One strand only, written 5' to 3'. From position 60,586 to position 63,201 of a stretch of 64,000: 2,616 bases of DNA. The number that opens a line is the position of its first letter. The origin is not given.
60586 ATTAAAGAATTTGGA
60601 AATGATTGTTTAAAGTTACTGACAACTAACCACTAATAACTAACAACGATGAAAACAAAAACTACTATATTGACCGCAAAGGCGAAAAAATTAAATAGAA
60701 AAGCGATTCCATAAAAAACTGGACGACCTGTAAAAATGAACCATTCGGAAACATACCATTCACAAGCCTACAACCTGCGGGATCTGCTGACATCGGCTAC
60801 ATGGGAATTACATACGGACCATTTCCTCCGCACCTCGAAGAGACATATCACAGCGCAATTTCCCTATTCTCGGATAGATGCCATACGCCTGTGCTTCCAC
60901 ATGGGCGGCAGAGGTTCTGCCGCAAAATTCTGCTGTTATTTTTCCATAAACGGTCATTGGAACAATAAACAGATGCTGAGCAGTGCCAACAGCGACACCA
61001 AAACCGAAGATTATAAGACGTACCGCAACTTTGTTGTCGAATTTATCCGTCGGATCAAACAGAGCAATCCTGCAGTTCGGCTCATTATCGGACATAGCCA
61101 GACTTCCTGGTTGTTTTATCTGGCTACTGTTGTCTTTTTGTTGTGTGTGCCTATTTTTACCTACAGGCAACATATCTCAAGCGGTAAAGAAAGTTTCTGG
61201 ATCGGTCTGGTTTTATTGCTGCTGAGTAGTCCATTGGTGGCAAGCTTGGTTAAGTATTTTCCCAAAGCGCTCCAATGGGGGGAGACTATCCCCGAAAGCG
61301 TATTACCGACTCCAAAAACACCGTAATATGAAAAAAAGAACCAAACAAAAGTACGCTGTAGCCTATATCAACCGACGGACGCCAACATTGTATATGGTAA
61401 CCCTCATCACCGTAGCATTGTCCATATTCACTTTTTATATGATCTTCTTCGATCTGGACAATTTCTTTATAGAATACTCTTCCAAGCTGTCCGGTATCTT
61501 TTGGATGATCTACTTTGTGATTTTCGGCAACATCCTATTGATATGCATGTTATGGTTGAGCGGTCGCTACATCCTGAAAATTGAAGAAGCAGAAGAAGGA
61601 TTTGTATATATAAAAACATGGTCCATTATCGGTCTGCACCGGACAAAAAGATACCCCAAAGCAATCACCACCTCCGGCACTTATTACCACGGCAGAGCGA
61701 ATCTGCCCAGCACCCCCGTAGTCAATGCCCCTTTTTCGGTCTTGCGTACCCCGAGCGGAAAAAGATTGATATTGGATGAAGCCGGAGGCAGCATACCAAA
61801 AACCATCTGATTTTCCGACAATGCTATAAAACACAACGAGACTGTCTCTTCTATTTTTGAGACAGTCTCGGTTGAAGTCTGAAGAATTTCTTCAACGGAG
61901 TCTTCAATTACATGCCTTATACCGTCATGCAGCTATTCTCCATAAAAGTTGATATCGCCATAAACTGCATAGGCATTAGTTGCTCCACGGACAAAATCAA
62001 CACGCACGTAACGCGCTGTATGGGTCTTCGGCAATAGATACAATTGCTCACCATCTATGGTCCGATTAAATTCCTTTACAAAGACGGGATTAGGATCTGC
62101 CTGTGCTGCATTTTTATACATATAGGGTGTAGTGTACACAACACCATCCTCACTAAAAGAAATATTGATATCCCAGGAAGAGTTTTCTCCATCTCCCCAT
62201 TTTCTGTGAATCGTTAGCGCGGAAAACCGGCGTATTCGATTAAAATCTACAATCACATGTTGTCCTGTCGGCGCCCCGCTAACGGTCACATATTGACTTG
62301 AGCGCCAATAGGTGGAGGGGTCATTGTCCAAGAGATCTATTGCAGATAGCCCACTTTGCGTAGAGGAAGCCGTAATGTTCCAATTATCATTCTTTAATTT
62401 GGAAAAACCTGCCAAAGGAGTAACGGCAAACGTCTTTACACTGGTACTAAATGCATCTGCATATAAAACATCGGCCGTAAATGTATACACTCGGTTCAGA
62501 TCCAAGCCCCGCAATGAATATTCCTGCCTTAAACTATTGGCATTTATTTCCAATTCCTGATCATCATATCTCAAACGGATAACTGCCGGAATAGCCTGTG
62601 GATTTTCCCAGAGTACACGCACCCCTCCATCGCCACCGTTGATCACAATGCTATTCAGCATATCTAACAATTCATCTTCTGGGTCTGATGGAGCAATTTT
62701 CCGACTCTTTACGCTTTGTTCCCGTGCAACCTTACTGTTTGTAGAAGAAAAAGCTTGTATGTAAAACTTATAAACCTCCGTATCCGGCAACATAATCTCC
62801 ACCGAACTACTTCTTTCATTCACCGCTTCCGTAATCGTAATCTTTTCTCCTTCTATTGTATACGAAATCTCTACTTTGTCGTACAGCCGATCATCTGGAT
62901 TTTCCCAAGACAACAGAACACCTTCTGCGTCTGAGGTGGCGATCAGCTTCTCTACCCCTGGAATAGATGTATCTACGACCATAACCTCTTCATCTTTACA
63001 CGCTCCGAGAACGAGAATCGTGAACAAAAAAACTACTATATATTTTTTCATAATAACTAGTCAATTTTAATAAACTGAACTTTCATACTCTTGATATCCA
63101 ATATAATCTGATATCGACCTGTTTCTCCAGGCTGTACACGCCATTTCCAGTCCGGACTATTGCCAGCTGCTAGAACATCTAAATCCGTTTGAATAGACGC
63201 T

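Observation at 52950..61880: Nine-kb co-directional cluster of eight uncharacterised exported or membrane proteins, possibly an orphan immunity/envelope-defence island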

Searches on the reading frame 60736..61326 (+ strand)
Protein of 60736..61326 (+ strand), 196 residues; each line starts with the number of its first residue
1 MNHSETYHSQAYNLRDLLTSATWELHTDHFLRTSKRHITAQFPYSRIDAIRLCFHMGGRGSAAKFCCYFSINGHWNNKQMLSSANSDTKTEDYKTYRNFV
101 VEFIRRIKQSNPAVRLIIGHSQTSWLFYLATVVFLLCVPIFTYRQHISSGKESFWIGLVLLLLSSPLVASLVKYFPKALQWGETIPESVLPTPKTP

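Call 3: search_protein_families(library=pfam, proteins=[window:60736-61326:+], max_evalue=1)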
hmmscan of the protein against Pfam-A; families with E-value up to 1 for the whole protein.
window:60736-61326:+ (196 aa): 0 families

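Call 4: search_protein_families(library=ncbifam, proteins=[window:60736-61326:+], max_evalue=1)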
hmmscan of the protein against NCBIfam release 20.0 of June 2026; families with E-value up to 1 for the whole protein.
window:60736-61326:+ (196 aa): 1 family
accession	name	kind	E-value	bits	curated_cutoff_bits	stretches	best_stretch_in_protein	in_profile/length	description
NF009512.0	PRK12872.1-1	equivalog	0.027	14.1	278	1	110-175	207-269/303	geranylgeranylglycerol-phosphate geranylgeranyltransferase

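Call 8: search_protein_families(library=padloc, proteins=[window:60736-61326:+], max_evalue=0.1)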
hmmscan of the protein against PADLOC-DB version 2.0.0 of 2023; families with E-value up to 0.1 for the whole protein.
window:60736-61326:+ (196 aa): 1 family
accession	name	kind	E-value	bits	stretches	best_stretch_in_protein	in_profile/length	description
PDLC02050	Cas8b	-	0.017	12.6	1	62-109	134-180/496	-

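Call 34: search_protein_families(library=pfam, proteins=[L039:13495-15141:+, L039:17143-17580:+], max_evalue=0.1)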
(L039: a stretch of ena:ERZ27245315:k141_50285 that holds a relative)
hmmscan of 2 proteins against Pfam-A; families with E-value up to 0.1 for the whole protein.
L039:13495-15141:+ (548 aa): 4 families
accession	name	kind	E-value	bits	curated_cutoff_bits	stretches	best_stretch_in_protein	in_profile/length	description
PF08238.18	Sel1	-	0.00018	22.4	30.7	1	335-361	5-31/36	Sel1 repeat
PF00684.25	DnaJ_CXXCXGXG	-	0.0061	17.2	32.7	0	524-541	38-55/65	DnaJ central domain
PF15777.11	Anti-TRAP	-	0.0064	16.9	32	0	526-543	9-26/59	Tryptophan RNA-binding attenuator protein inhibitory protein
PF14903.11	WG_beta_rep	-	0.052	14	25.6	0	44-69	9-33/35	WG containing repeat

L039:17143-17580:+ (145 aa): 1 family
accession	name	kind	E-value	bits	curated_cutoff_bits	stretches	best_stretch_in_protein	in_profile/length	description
PF06979.18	TMEM70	-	0.0043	17.5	22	1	5-104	7-112/157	TMEM70/TMEM186/TMEM223 protein family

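Call 66: search_protein_families(library=phrogs, proteins=[window:60736-61326:+], max_evalue=0.01)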
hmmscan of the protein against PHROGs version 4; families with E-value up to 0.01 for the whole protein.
window:60736-61326:+ (196 aa): 0 families

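Call 81: find_homologous_proteins(query=window:60736-61326:+, max_evalue=0.001)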
Query window:60736-61326:+ (196 aa): 2 proteins with E <= 0.001 among 101 candidates.
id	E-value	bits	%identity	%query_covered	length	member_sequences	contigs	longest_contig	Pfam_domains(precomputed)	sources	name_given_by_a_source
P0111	5.8e-70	253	100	60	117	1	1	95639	-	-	-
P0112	8.9e-48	181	70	59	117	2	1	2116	-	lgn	-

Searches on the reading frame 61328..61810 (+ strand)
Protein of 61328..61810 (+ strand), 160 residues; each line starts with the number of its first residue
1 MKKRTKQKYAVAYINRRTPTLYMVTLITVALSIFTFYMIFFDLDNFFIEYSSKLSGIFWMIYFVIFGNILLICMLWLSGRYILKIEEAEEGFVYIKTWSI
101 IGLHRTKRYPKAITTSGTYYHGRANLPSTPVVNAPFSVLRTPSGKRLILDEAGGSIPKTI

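Call 3: search_protein_families(library=pfam, proteins=[window:61328-61810:+], max_evalue=1)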
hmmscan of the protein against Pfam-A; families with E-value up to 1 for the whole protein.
window:61328-61810:+ (160 aa): 3 families
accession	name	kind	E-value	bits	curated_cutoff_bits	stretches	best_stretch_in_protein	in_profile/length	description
PF03907.18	Spo7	-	0.04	13.8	27.5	1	6-86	18-97/211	Spo7-like protein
PF06979.18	TMEM70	-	0.047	14.1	22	1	13-110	6-109/157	TMEM70/TMEM186/TMEM223 protein family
PF20990.2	DUF2207_C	-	0.75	9.9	33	1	5-81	122-192/247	Predicted membrane protein (DUF2207) C-terminal domain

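Call 4: search_protein_families(library=ncbifam, proteins=[window:61328-61810:+], max_evalue=1)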
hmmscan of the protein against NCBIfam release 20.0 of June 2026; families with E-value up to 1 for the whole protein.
window:61328-61810:+ (160 aa): 3 families
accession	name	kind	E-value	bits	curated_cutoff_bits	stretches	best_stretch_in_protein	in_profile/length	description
NF047588.1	GlcsyltransPgfSStrep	equivalog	0.13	11.4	500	1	19-85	225-290/308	glycosyltransferase PgfS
NF000465.1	polymyxin_MCR1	exception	0.24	10.2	1100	1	15-84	10-77/541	MCR-1 family phosphoethanolamine--lipid A transferase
NF041560.1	T6SS_Burk_ExIF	subfamily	0.33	10.6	90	1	19-82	130-189/234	putative type VI secretion system effector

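Call 8: search_protein_families(library=padloc, proteins=[window:61328-61810:+], max_evalue=0.1)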
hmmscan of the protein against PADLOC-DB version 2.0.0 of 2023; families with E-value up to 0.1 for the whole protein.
window:61328-61810:+ (160 aa): 0 families

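Call 34: search_protein_families(library=pfam, proteins=[L039:13495-15141:+, L039:17143-17580:+], max_evalue=0.1)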
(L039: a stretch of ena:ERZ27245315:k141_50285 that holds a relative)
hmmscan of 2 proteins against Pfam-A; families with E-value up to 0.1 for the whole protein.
L039:13495-15141:+ (548 aa): 4 families
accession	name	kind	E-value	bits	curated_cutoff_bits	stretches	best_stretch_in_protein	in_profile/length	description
PF08238.18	Sel1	-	0.00018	22.4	30.7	1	335-361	5-31/36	Sel1 repeat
PF00684.25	DnaJ_CXXCXGXG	-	0.0061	17.2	32.7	0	524-541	38-55/65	DnaJ central domain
PF15777.11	Anti-TRAP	-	0.0064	16.9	32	0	526-543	9-26/59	Tryptophan RNA-binding attenuator protein inhibitory protein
PF14903.11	WG_beta_rep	-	0.052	14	25.6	0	44-69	9-33/35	WG containing repeat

L039:17143-17580:+ (145 aa): 1 family
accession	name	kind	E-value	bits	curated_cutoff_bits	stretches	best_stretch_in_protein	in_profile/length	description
PF06979.18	TMEM70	-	0.0043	17.5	22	1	5-104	7-112/157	TMEM70/TMEM186/TMEM223 protein family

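Call 63: find_encoding_contigs(protein=window:61328-61810:+, flank=10000, max_places=2)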
Protein window:61328-61810:+ (160 aa): no gene with exactly this product is on record in the collection.

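Call 66: search_protein_families(library=phrogs, proteins=[window:61328-61810:+], max_evalue=0.01)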
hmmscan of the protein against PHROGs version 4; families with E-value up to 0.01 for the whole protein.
window:61328-61810:+ (160 aa): 0 families

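Call 72: find_related_loci(query=A5, collection=metagenome_contigs, flank=10000)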
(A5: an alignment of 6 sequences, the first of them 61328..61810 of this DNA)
Query A5 (160 aa) in metagenome_contigs; peptide patterns used: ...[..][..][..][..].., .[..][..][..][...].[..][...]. (x = any residue, [..] = any of these).
451 stretches matched a pattern; 4 encode a relative of the query (tblastn E <= 1e-3); 4 distinct loci.
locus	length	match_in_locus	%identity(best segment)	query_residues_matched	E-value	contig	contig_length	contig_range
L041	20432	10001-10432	76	11-154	5e-74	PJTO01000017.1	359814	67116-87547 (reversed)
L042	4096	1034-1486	50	2-152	4e-55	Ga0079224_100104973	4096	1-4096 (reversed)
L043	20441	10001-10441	54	7-153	7e-52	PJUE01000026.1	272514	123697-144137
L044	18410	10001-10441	50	7-153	2e-49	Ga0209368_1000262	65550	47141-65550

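Call 75: search_protein_families(library=pfam, proteins=[L043:8103-8909:+, L043:9010-9453:+, L043:9487-9975:+, L043:10010-10507:+, L043:10568-11116:+, L043:11119-12057:+, L043:12440-12862:+, L043:12988-16014:+, L043:4077-5315:+, L043:1919-3943:+], max_evalue=0.01)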
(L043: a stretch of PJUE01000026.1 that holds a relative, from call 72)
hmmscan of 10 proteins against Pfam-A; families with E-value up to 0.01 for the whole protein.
L043:8103-8909:+ (268 aa): 0 families

L043:9010-9453:+ (147 aa): 1 family
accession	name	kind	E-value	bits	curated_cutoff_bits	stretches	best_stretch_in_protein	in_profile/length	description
PF13648.12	Lipocalin_4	-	0.00023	22.4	22.4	1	36-119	3-88/89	Lipocalin-like domain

L043:9487-9975:+ (162 aa): 1 family
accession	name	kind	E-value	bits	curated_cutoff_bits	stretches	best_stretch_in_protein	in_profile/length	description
PF19765.4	DUF6252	-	1e-12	48.8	27.2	1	25-158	1-120/124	Family of unknown function (DUF6252)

L043:10010-10507:+ (165 aa): 1 family
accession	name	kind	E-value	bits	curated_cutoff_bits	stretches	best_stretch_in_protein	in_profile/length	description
PF06979.18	TMEM70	-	2.9e-05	24.5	22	1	2-148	4-147/157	TMEM70/TMEM186/TMEM223 protein family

L043:10568-11116:+ (182 aa): 2 families
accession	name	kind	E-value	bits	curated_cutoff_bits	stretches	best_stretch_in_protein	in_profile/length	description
PF00156.33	Pribosyltran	-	1e-20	74.1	26.3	1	5-164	4-154/158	Phosphoribosyl transferase domain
PF15609.12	PRTase_2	-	0.0005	20.1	28.8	1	89-141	112-167/188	Phosphoribosyl transferase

L043:11119-12057:+ (312 aa): 2 families
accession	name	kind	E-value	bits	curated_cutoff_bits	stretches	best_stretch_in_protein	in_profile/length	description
PF02729.26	OTCace_N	-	9.6e-42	143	29.9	1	11-154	1-148/148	Aspartate/ornithine carbamoyltransferase, carbamoyl-P binding domain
PF00185.30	OTCace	-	2.2e-26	93.3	29.4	1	161-307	2-157/157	Aspartate/ornithine carbamoyltransferase, Asp/Orn binding domain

L043:12440-12862:+ (140 aa): 2 families
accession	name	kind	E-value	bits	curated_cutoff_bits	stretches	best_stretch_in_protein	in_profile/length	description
PF01850.27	PIN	-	6.1e-17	62.8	23.6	1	4-129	1-118/120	PIN domain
PF13470.12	PIN_3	-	7e-05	24.1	27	1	3-124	1-115/115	PIN domain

L043:12988-16014:+ (1008 aa): 14 families
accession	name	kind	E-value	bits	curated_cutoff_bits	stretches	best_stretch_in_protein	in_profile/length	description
PF13174.12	TPR_6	-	4.5e-35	118.3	26.3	0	78-107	2-32/33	Tetratricopeptide repeat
PF13432.12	TPR_16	-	1.1e-31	109.3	32.7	3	518-581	1-60/65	Tetratricopeptide repeat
PF07719.23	TPR_2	-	1.9e-22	77.9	27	1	114-138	3-27/34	Tetratricopeptide repeat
PF13428.12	TPR_14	-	1.6e-16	59.6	23.5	0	553-581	2-30/44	Tetratricopeptide repeat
PF12895.13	ANAPC3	-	1.7e-16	60.7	27.2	1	267-350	2-80/82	Anaphase-promoting complex, cyclosome, subunit 3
PF14559.12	TPR_19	-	3.2e-16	59.8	25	1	396-439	21-63/68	Tetratricopeptide repeat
PF13424.12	TPR_12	-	2.3e-15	56.9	30.1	1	77-141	4-74/77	Tetratricopeptide repeat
PF13181.12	TPR_8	-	1.7e-10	40.6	25.7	0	295-316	5-26/34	Tetratricopeptide repeat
PF13374.12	TPR_10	-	4.5e-10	39.7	27.5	0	663-692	4-33/42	Tetratricopeptide repeat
PF13525.12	YfiO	-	8.5e-10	39.2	25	0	518-708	9-188/203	Outer membrane lipoprotein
PF00515.34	TPR_1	-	1.6e-08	34.5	27.8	0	295-312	5-22/34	Tetratricopeptide repeat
PF13371.12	TPR_9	-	0.0013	19.2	35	0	741-778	35-69/73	Tetratricopeptide repeat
PF14561.12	TPR_20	-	0.0017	19.1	25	0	393-447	15-69/90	Tetratricopeptide repeat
PF13176.12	TPR_7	-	0.0066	16.9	27.9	0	405-425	4-24/36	Tetratricopeptide repeat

L043:4077-5315:+ (412 aa): 0 families

L043:1919-3943:+ (674 aa): 7 families
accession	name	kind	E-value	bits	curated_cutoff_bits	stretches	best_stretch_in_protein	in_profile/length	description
PF00575.29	S1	-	6.1e-88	289.7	22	6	288-360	1-74/74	S1 RNA binding domain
PF23459.1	S1_RRP5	-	2.3e-28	99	27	3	464-531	4-70/72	RRP5 S1 domain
PF13509.12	S1_2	-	4.9e-12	46.2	21.8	0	124-172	2-48/61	S1 domain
PF21710.3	Spt6_S1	-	6.9e-08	33.1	27.5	0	383-444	23-84/91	Spt6, S1/OB domain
PF17092.11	PCB_OB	-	0.0001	23.5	27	0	454-524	21-99/111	Penicillin-binding protein OB-like domain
PF24353.1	DUF7513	-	0.0026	18.1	27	0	156-179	13-37/81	Domain of unknown function (DUF7513)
PF17215.9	Rrp44_S1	-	0.0044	17.4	23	0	554-600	3-50/89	S1 domain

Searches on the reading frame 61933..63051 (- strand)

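Call 34: search_protein_families(library=pfam, proteins=[L039:13495-15141:+, L039:17143-17580:+], max_evalue=0.1)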
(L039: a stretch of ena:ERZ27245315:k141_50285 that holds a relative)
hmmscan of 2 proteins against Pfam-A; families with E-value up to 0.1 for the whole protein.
L039:13495-15141:+ (548 aa): 4 families
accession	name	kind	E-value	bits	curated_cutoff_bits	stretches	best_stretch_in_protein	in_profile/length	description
PF08238.18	Sel1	-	0.00018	22.4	30.7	1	335-361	5-31/36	Sel1 repeat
PF00684.25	DnaJ_CXXCXGXG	-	0.0061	17.2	32.7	0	524-541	38-55/65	DnaJ central domain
PF15777.11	Anti-TRAP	-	0.0064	16.9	32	0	526-543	9-26/59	Tryptophan RNA-binding attenuator protein inhibitory protein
PF14903.11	WG_beta_rep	-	0.052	14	25.6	0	44-69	9-33/35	WG containing repeat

L039:17143-17580:+ (145 aa): 1 family
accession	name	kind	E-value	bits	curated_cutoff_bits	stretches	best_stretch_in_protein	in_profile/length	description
PF06979.18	TMEM70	-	0.0043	17.5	22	1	5-104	7-112/157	TMEM70/TMEM186/TMEM223 protein family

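Call 65: search_protein_families(library=pfam, proteins=[window:61933-63051:-], max_evalue=0.001)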
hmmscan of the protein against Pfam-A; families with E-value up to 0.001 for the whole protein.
window:61933-63051:- (372 aa): 2 families
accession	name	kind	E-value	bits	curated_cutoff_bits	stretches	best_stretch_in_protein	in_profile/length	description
PF00754.31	F5_F8_type_C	-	1.8e-09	38.2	28.2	1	225-355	1-114/127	F5/8 type C domain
PF16303.10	DUF4945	-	1.1e-06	29.2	28.4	1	18-109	1-100/115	Domain of unknown function (DUF4945)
